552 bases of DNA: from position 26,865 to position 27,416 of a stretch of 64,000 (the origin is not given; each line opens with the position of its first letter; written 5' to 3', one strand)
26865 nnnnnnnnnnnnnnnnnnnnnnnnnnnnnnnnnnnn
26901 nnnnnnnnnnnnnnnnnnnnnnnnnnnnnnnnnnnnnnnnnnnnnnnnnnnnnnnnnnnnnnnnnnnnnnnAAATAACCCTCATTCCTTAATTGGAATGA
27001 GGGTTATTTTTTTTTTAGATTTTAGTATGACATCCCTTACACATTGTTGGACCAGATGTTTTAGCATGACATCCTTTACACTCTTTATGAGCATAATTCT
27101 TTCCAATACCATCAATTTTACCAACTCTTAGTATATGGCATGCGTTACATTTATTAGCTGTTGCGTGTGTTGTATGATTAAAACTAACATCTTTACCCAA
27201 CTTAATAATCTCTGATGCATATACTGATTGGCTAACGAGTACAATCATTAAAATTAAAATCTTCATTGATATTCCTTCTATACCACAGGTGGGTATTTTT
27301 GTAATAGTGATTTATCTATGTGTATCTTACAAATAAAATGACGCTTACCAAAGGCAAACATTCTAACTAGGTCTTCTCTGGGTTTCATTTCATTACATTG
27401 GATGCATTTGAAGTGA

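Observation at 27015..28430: Phage-borne triheme cytochrome c7 (PpcA-like) next to a CHAP-like peptidase that carries a CxxCH motif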

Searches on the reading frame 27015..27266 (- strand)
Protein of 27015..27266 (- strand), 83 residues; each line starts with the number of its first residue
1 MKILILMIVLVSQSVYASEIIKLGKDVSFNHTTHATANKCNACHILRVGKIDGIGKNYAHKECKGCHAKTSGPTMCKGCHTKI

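Call 3: search_protein_families(library=pfam, proteins=[window:27015-27266:-], max_evalue=0.1)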
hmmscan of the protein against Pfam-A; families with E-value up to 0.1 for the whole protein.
window:27015-27266:- (83 aa): 2 families
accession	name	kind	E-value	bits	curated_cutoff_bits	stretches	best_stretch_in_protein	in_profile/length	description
PF02085.21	Cytochrom_CIII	-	8.2e-05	23.3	22.9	1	20-71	14-57/101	Class III cytochrome C family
PF14522.11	Cytochrome_C7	-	0.013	15.7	24.8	1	27-81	1-67/67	Cytochrome c7 and related cytochrome c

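Call 7: search_solved_structures(query=window:27015-27266:-, max_evalue=10, show_alignments=3)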
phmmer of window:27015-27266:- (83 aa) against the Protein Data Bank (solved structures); distinct sequences matched with E-value up to 10: 44.
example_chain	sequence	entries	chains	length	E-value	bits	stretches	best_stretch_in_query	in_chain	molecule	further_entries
3h34_A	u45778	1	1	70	1.8e-13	53.7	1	26-81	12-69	Cytochrome c7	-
3h4n_A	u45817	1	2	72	3.3e-11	46.4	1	25-82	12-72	Cytochrome c7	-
3sj4_X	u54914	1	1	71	2.2e-10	43.8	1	24-82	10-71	CYTOCHROME C7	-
4hb8_A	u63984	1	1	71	2.6e-10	43.6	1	24-82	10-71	PpcA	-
4hb6_A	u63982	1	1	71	2.8e-10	43.5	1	24-82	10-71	PpcA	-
3sj0_X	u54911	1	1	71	3e-10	43.4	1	24-82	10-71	CYTOCHROME C7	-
4haj_A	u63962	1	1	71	3.5e-10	43.2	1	24-82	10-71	PpcA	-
1os6_A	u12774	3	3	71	3.8e-10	43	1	24-82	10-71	PpcA | Cytochrome c3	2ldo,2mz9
3sj1_X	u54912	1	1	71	4.1e-10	43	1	24-82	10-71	CYTOCHROME C7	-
2n91_A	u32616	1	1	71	4.2e-10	42.9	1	24-82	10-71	Cytochrome C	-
3sel_X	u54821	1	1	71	4.2e-10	42.9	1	24-82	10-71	CYTOCHROME C7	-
3bxu_A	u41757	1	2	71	5.4e-10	42.6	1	26-82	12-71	Cytochrome c3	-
4hbf_A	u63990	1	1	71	1.5e-09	41.1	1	24-82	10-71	PpcA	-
4hc3_A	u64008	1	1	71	1.7e-09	41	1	24-82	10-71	PpcA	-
2lzz_A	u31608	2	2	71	2.9e-09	40.3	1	24-82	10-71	Cytochrome c, 3 heme-binding sites | PpcA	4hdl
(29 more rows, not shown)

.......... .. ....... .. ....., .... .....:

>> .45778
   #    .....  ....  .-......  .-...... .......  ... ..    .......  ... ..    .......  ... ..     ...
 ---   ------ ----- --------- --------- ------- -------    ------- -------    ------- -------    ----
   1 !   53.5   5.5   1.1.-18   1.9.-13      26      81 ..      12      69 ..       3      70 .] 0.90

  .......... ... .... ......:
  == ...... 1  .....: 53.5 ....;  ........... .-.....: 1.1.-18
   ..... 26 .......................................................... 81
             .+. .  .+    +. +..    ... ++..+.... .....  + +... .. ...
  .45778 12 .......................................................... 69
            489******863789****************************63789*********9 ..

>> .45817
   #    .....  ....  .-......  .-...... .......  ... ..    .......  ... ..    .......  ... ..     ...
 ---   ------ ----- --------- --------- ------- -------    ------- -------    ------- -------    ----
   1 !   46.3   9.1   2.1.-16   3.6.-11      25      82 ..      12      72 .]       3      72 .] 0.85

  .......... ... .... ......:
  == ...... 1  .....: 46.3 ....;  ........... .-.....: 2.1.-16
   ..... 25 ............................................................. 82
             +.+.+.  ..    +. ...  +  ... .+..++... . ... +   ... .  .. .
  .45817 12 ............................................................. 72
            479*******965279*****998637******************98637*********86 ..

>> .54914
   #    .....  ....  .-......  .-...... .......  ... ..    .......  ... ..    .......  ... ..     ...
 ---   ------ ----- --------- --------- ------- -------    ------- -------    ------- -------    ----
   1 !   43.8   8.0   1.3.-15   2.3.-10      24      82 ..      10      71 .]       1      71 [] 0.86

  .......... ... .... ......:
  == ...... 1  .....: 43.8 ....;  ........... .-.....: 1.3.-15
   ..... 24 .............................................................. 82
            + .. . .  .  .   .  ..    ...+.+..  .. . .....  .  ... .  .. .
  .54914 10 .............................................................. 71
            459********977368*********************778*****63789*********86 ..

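Call 8: search_protein_families(library=phrogs, proteins=[window:27015-27266:-], max_evalue=0.01)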
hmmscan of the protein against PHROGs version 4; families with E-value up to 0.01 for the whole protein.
window:27015-27266:- (83 aa): 0 families

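Call 9: find_homologous_proteins(query=window:27015-27266:-, max_evalue=0.001)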
Query window:27015-27266:- (83 aa): 1 proteins with E <= 0.001 among 1 candidates.
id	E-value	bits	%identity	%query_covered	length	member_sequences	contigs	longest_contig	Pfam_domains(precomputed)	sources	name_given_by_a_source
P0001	4.8e-49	181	100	100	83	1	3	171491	-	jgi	jgi:hypothetical protein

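Call 10: find_related_loci(query=window:27015-27266:-, collection=viral_contigs, flank=8000)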
Query window:27015-27266:- (83 aa) in viral_contigs; peptide patterns used: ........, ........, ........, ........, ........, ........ (x = any residue, [..] = any of these).
84 stretches matched a pattern, but none encodes a relative of the query by tblastn (E <= 1e-3).

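Call 11: find_encoding_contigs(protein=window:27015-27266:-, flank=10000, max_places=6)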
Protein window:27015-27266:- (83 aa): 4 contigs read that carry it; 4 places shown.
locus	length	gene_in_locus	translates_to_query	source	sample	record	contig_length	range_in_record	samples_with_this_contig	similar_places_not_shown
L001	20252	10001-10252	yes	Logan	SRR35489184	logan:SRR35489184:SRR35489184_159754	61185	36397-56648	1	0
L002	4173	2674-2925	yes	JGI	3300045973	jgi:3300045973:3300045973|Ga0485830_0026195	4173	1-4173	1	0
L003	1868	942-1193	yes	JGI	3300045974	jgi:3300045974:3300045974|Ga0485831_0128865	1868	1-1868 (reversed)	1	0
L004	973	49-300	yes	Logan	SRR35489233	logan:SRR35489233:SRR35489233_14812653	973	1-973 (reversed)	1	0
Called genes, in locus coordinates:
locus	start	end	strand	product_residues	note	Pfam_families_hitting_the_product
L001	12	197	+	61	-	-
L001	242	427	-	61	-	-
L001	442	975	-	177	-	PF10463:Peptidase_U49 (weak)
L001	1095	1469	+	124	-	PF25188:Tad6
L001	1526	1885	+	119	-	-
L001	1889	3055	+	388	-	-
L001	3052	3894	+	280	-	-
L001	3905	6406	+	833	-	-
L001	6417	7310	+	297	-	-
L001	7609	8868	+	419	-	-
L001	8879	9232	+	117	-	-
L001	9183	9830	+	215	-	-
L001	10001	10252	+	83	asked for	-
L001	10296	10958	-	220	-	-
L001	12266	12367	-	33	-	-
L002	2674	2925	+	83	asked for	-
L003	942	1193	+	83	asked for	-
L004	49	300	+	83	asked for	-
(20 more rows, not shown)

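Call 18: search_protein_representatives(protein=window:27015-27266:-)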
Query: 83 residues. Proteins with E-value up to 0.001 (for the whole library): 239; up to 1e-10: 13; up to 1e-30: 1. The best 150 are listed.
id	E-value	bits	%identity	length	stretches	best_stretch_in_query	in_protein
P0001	1.5e-49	181.3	100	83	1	1-83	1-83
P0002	1.3e-14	70.0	46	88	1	3-81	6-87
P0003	1.7e-14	69.7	47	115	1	5-82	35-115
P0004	2.3e-14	69.3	46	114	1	3-82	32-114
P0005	1.9e-13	66.4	49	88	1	9-82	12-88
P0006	8.2e-13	64.3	43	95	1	5-80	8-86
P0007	6.0e-12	61.6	57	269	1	22-82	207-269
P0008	1.1e-11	60.7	39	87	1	4-80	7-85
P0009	1.7e-11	60.1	42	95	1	10-82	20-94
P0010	2.7e-11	59.5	41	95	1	1-82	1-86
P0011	6.1e-11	58.4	54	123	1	14-81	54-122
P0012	7.5e-11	58.1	49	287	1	18-80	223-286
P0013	8.7e-11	57.9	55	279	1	21-81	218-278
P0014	1.1e-10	57.5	54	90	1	22-82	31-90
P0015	1.7e-10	57.0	44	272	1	12-81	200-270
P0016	1.8e-10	56.9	47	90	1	3-82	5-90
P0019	2.7e-10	56.3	42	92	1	3-82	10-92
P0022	8.6e-10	54.7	46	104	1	1-82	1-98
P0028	2.2e-09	53.4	49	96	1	12-82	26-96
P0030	3.3e-09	52.8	54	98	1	26-82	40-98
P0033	4.8e-09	52.3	43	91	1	5-82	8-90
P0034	5.5e-09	52.1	36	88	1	4-81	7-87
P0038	9.5e-09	51.4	38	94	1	3-82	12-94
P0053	9.3e-08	48.2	38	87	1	4-82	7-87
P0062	3.3e-07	46.5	43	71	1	15-82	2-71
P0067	4.4e-07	46.1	46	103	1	24-83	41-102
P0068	4.6e-07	46.0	43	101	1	2-82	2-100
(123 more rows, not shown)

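Call 19: list_cluster_members(proteins=[P0002, P0003, P0004, P0005, P0006, P0008, P0009, P0010, P0014, P0016])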
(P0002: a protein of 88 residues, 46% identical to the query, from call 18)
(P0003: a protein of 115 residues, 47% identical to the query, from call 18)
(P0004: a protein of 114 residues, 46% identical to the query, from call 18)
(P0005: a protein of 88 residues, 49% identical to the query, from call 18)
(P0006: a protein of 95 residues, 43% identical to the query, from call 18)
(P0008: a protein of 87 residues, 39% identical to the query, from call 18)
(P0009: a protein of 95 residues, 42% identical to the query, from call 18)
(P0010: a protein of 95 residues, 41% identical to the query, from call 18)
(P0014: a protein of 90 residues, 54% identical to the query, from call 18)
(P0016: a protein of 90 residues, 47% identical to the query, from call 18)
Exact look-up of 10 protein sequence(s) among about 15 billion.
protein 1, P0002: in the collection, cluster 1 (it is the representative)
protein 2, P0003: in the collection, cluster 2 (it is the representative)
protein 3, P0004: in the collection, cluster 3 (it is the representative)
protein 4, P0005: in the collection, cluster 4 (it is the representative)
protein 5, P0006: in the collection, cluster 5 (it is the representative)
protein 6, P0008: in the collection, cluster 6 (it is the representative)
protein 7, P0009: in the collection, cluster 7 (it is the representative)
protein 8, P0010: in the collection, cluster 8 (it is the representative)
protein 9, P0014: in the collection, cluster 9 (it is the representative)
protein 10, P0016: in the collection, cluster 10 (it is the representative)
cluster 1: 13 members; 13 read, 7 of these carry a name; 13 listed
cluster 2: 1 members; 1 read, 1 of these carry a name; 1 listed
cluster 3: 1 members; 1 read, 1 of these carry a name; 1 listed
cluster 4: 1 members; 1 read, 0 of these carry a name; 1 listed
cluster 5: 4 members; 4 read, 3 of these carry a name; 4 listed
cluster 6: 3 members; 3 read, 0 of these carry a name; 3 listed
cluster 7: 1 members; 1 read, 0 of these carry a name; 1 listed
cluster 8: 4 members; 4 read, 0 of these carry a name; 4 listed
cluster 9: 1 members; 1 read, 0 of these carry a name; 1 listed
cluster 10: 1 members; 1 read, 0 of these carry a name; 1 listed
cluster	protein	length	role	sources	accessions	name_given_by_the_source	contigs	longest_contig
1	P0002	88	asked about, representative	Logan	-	-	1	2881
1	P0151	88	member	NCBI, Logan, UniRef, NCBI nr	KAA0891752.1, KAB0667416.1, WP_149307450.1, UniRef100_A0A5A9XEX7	cytochrome c3 family protein [Oryzomonas japonica] | Cytochrome C n=2 Tax=Oryzomonas TaxID=2855184 RepID=A0A5A9XEX7_9BACT | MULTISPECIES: cytochrome c7 [Oryzomonas]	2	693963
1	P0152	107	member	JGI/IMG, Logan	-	hypothetical protein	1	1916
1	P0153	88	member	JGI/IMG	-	hypothetical protein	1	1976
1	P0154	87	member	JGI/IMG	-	hypothetical protein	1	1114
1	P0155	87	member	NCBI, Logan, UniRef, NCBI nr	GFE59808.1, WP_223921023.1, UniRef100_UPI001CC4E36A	cytochrome c7 [Geobacter sp. AOG2] | cytochrome c7 n=1 Tax=Geobacter sp. AOG2 TaxID=1566347 RepID=UPI001CC4E36A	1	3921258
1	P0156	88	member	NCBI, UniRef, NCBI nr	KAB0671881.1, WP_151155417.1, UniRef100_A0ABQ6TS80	cytochrome c3 family protein [Oryzomonas sagensis] | Cytochrome c3 family protein n=1 Tax=Oryzomonas sagensis TaxID=2603857 ... | cytochrome c7 [Oryzomonas sagensis]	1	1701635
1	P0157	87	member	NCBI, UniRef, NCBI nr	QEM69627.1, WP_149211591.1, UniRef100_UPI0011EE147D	cytochrome c3 family protein [Geobacter sp. FeAm09] | cytochrome c7 n=1 Tax=Geobacter sp. FeAm09 TaxID=2597769 RepID=UPI0011EE147D | cytochrome c7 [Geobacter sp. FeAm09]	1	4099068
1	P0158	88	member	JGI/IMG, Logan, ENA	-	-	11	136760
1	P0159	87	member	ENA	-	-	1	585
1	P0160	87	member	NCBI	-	-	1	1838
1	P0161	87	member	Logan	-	-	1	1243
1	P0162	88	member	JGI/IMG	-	-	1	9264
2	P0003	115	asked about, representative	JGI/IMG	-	hypothetical protein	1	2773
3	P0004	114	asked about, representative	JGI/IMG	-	hypothetical protein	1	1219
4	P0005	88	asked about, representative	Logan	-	-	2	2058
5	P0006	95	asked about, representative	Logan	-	-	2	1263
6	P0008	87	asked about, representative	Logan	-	-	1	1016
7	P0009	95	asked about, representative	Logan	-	-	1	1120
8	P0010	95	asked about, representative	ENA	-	-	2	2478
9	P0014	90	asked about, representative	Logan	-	-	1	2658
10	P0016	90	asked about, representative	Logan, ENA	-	-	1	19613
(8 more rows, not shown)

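Call 29: search_dna_similar(query=window:27015-27266:-, collection=phages, mode=protein, max_evalue=1, max_rows=25)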
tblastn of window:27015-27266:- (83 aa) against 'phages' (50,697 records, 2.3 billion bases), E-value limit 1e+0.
No match.

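Call 36: find_encoding_contigs(protein=P0016, flank=8000, max_places=2)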
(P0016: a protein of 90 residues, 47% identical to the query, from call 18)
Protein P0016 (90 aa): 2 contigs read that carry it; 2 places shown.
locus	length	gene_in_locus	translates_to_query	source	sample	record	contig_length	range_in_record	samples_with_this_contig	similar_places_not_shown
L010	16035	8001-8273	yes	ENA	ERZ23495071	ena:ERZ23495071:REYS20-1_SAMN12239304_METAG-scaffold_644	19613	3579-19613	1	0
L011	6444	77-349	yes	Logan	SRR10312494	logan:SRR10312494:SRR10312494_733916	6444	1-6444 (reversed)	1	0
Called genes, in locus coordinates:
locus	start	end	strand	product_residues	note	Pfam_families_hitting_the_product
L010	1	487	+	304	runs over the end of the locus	PF04055:Radical_SAM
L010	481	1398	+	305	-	PF04055:Radical_SAM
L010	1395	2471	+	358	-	-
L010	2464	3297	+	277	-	-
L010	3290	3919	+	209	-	PF01041:DegT_DnrJ_EryC1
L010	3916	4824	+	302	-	PF01073:3Beta_HSD, PF01370:Epimerase, PF02719:Polysacc_synt_2 (faint), PF04321:RmlD_sub_bind, PF07993:NAD_binding_4 (faint), PF16363:GDP_Man_Dehyd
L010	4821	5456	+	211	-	PF02585:PIG-L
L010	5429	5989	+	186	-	PF01522:Polysacc_deac_1 (faint)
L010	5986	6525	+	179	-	PF04488:Gly_transf_sug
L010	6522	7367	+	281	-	-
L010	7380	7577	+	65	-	-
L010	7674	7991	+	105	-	PF13442:Cytochrome_CBB3 (weak)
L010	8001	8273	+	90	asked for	PF02085:Cytochrom_CIII (faint), PF14522:Cytochrome_C7 (weak)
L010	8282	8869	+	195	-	PF05838:Glyco_hydro_108, PF09374:PG_binding_3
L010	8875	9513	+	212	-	PF23780:S-AdoMet_lyase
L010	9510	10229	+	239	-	PF11380:Stealth_CR2 (weak)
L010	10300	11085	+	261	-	-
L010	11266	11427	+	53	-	-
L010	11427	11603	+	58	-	-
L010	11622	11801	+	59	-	-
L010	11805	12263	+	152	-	PF08010:Phage_30_3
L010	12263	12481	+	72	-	-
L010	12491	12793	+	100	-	-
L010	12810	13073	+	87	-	-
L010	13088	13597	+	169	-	PF01844:HNH, PF13395:HNH_4 (weak), PF14279:HNH_5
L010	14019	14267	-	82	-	-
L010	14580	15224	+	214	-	-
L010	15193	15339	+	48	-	-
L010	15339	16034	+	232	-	?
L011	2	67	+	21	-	?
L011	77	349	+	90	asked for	PF02085:Cytochrom_CIII (faint), PF14522:Cytochrome_C7 (weak)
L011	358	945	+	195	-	PF05838:Glyco_hydro_108, PF09374:PG_binding_3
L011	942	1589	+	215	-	PF23780:S-AdoMet_lyase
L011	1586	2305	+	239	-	PF11380:Stealth_CR2 (weak)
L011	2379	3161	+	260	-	-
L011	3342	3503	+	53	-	-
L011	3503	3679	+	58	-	-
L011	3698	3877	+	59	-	-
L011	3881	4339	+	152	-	PF08010:Phage_30_3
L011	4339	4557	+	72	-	-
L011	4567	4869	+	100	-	-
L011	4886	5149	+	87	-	-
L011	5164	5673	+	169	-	PF01844:HNH, PF13395:HNH_4 (weak), PF14279:HNH_5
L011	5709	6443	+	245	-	?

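Call 37: find_encoding_contigs(protein=P0005, flank=5000, max_places=2)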
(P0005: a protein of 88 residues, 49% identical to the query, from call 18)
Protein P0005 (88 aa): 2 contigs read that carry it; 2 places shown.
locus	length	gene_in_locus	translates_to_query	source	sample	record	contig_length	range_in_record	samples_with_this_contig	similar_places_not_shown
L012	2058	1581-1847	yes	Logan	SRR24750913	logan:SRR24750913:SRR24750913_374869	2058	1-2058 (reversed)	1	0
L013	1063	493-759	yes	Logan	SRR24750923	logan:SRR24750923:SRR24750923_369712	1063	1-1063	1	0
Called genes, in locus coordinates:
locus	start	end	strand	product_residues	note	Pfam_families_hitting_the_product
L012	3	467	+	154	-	?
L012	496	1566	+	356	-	PF00154:RecA_N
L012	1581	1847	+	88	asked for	PF02085:Cytochrom_CIII (faint), PF14522:Cytochrome_C7 (weak)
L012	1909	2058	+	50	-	?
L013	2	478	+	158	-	?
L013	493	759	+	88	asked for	PF02085:Cytochrom_CIII (faint), PF14522:Cytochrome_C7 (weak)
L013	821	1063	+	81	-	?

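Call 39: predict_structure(alignment_id=A2)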
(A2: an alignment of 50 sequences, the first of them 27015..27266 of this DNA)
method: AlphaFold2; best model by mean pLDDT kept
length: 83 residues; sequences in the alignment: 50
mean_pLDDT: 84.2   pTM: 0.66
mean pLDDT of the five models: 84.2, 83.1, 82.2, 80.8, 80.4
residues with pLDDT >= 90: 36; 70-90: 31; 50-70: 16; < 50: 0
segments of 3 or more residues with pLDDT < 50: none
pLDDT, mean of each block of 10 residues (from residue 1): 65 66 90 88 88 91 95 94 74
secondary structure, 60 per line:
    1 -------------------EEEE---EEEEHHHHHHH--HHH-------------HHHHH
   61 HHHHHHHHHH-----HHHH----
elements in order: E20-23 E27-30 H31-37 H56-70 H76-79

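Call 44: fold_search(model_id=the predicted structure, library=pdb)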
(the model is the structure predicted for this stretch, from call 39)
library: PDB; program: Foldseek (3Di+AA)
matches with E <= 10: 26; with E <= 0.001: 5
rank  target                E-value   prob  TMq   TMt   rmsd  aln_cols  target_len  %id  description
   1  3bxu_A                6.8e-05  1.00  0.65  0.74   2.3        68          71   43  PpcB, A Cytochrome c7 from Geobacter sulfurreducens (released 2008-07-01)
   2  3h34                  1.5e-04  1.00  0.65  0.76   2.1        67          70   43  PpcE, A cytochrome c7 from Geobacter sulfurreducens (released 2009-12-29)
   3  2n91_MODEL_1_A        1.8e-04  1.00  0.65  0.74   2.1        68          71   44  A key amino acid in the control of different functional behavior within the triheme cytochrome family from Geo (released 2016-09-21)
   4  3h4n_B                2.9e-04  1.00  0.60  0.70   2.7        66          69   42  PpcD, A cytochrome c7 from Geobacter sulfurreducens (released 2009-12-29)
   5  3h4n_A                4.7e-04  1.00  0.59  0.70   3.0        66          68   41  PpcD, A cytochrome c7 from Geobacter sulfurreducens (released 2009-12-29)
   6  3cao                  1.5e-03  1.00  0.48  0.40   6.3        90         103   31  OXIDISED STRUCTURE OF THE ACIDIC CYTOCHROME C3 FROM DESULFOVIBRIO AFRICANUS (released 2000-07-23)
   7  4hb8                  3.3e-03  1.00  0.58  0.65   3.1        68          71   44  Crystal structure of PpcA K22Q mutant (released 2012-10-31)
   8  4haj                  3.5e-03  1.00  0.58  0.65   3.1        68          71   44  Crystal structure of PpcA K9E mutant (released 2012-10-31)
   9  1os6                  3.7e-03  1.00  0.58  0.65   3.1        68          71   44  Cytochrome c7 (PpcA) from Geobacter sulfurreducens (released 2004-02-03)
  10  3sj1                  6.1e-03  1.00  0.58  0.66   3.1        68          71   44  PpcA M58D mutant (released 2012-07-04)
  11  3sj4                  6.1e-03  1.00  0.58  0.66   3.1        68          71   44  PpcA mutant M58K (released 2012-07-04)
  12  3sj0                  6.5e-03  1.00  0.58  0.66   3.1        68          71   44  PpcA mutant M58S (released 2012-07-04)
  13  4hdl                  7.5e-03  1.00  0.57  0.65   3.1        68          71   43  Crystal structure of PpcA F15L mutant (released 2012-10-31)
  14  4hb6                  8.0e-03  1.00  0.58  0.65   3.1        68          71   44  Crystal structure of PpcA K22E mutant (released 2012-10-31)
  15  4hbf                  1.1e-02  1.00  0.58  0.65   3.1        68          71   43  Crystal structure of PpcA V13A mutant (released 2012-10-31)
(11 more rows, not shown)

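Call 45: fold_search(model_id=the predicted structure, library=viral)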
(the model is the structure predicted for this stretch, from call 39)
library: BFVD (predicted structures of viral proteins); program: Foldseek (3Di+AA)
matches with E <= 10: 2; with E <= 0.001: 0
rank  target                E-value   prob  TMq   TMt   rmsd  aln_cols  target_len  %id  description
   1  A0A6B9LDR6            8.7e+00  0.01  0.20  0.18   7.6        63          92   10  Uncharacterized protein [Mycobacterium phage Imvubu]
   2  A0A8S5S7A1            1.0e+01  0.01  0.19  0.26   6.6        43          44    9  Uncharacterized protein [Siphoviridae sp. ctj0M16]

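Call 47: find_related_loci(query=A3, collection=viral_contigs, flank=8000)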
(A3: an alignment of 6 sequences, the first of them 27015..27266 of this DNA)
Query A3 (83 aa) in viral_contigs; peptide patterns used: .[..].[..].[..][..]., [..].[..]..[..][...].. (x = any residue, [..] = any of these).
51 stretches matched a pattern, but none encodes a relative of the query by tblastn (E <= 1e-3).
